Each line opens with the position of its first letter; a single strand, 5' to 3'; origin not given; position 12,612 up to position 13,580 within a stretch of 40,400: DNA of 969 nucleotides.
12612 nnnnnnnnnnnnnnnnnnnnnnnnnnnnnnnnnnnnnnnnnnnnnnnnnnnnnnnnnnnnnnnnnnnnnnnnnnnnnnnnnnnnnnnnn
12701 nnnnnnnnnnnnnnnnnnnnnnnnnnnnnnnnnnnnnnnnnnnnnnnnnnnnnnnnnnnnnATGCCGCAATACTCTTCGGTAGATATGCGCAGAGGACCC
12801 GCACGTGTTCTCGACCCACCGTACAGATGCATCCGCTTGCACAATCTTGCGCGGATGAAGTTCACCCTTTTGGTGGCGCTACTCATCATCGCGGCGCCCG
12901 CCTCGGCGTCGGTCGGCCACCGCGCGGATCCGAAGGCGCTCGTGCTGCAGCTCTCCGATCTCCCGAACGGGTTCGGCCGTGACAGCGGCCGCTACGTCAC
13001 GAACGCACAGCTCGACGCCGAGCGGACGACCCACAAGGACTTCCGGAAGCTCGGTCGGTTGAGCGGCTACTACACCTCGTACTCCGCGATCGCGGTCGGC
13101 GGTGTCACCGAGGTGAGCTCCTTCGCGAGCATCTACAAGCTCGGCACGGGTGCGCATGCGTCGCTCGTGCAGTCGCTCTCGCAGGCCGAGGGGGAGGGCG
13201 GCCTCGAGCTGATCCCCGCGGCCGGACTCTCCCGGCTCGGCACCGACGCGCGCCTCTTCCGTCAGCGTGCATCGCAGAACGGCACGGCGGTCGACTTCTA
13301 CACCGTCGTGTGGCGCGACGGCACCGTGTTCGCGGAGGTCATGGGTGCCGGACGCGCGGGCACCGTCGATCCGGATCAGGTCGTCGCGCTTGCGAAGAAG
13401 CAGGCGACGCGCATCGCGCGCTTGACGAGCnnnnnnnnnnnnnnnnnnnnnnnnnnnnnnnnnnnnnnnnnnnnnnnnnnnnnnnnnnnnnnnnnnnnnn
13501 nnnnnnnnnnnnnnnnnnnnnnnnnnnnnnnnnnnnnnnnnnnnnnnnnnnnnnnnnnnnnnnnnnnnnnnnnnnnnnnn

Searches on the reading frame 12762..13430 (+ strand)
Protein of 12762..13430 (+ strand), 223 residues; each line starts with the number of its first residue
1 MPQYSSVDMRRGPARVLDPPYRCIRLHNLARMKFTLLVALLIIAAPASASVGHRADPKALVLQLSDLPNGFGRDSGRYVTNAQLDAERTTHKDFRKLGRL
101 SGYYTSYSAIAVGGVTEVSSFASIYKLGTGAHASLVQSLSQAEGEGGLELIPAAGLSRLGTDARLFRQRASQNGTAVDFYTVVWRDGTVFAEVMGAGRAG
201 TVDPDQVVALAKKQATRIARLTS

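Call 14: find_related_loci(query=window:12762-13430:+, collection=genome_contigs, flank=6000)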
Query window:12762-13430:+ (223 aa) in genome_contigs; peptide patterns used: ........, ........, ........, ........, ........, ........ (x = any residue, [..] = any of these).
90 stretches matched a pattern, but none encodes a relative of the query by tblastn (E <= 1e-3).

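Call 55: search_protein_families(library=phrogs, proteins=[window:12855-13430:+], max_evalue=0.01)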
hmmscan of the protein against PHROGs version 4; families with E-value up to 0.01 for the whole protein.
window:12855-13430:+ (192 aa): 0 families

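Call 69: search_protein_families(library=pfam, proteins=[window:12855-13430:+], max_evalue=0.0001)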
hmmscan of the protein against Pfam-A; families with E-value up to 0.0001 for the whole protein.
window:12855-13430:+ (192 aa): 0 families
